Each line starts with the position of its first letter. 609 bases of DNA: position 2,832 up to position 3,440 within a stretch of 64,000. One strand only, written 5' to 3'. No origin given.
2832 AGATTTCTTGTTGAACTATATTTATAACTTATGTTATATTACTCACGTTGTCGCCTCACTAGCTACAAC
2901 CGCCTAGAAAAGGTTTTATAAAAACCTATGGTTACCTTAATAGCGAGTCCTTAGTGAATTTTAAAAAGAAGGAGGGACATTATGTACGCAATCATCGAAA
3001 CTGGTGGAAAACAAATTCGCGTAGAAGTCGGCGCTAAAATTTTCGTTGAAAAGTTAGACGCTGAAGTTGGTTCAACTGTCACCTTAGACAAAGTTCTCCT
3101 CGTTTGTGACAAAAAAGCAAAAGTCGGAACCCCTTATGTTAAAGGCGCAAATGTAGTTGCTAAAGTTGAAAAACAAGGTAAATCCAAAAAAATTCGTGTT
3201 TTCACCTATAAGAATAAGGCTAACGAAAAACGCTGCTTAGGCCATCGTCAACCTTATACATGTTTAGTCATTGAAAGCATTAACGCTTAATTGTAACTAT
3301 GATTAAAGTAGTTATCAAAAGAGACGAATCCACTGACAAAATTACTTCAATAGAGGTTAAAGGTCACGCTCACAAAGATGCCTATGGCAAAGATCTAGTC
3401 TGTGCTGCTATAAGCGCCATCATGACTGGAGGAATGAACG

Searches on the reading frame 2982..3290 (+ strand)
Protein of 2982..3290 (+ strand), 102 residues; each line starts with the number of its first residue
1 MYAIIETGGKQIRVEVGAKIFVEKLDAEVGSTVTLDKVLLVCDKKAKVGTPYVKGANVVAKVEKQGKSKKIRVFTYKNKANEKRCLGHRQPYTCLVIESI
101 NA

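Call 59: find_encoding_contigs(protein=window:2982-3290:+, flank=10000, max_places=3)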
Protein window:2982-3290:+ (102 aa): 18 contigs read that carry it; 3 places shown.
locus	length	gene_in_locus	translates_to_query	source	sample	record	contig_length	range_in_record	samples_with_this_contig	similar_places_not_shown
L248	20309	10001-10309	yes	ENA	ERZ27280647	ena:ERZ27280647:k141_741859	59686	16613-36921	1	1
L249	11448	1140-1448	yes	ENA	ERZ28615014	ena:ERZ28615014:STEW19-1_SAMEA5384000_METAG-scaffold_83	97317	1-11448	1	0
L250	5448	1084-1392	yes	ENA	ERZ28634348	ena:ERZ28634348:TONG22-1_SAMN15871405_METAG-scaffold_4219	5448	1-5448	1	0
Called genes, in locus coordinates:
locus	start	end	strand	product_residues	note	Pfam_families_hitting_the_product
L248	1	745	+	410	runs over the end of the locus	PF05496:RuvB_N, PF01078:Mg_chelatase (faint), PF14532:Sigma54_activ_2 (weak), PF00004:AAA, PF07728:AAA_5 (faint), PF16193:AAA_assoc_2, PF21960:RCF1-5-like_lid (weak), PF12002:MgsA_C, +1 more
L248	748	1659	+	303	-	-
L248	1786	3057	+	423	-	PF05697:Trigger_N, PF00254:FKBP_C, PF05698:Trigger_C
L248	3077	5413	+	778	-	PF02190:LON_substr_bdg, PF00004:AAA, PF07728:AAA_5 (weak), PF22667:Lon_lid, PF05362:Lon_C, PF13541:ChlI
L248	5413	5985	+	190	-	PF03193:RsgA_GTPase (weak), PF00350:Dynamin_N (faint), PF01926:MMR_HSR1, PF02421:FeoB_N (faint)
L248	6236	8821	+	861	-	PF00133:tRNA-synt_1, PF01406:tRNA-synt_1e (faint), PF09334:tRNA-synt_1g, PF13603:tRNA-synt_1_2, PF09334:tRNA-synt_1g, PF08264:Anticodon_1, PF10458:Val_tRNA-synt_C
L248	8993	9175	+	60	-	-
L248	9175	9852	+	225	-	PF20582:UPF0758_N, PF04002:RadC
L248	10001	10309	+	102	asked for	PF00829:Ribosomal_L21p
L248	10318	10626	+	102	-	PF04327:Peptidase_Prp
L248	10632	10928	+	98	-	PF01016:Ribosomal_L27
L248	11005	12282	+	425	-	PF01018:GTP1_OBG, PF01926:MMR_HSR1, PF02421:FeoB_N, PF09269:DUF1967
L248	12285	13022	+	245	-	PF02540:NAD_synthase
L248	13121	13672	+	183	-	PF01330:RuvA_N, PF14520:HHH_5, PF07499:RuvA_C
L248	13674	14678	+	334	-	PF05496:RuvB_N, PF13191:AAA_16 (faint), PF07728:AAA_5, PF13173:AAA_14 (weak), PF00004:AAA, PF17864:AAA_lid_4, PF05491:WHD_RuvB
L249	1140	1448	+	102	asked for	PF00829:Ribosomal_L21p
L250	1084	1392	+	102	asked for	PF00829:Ribosomal_L21p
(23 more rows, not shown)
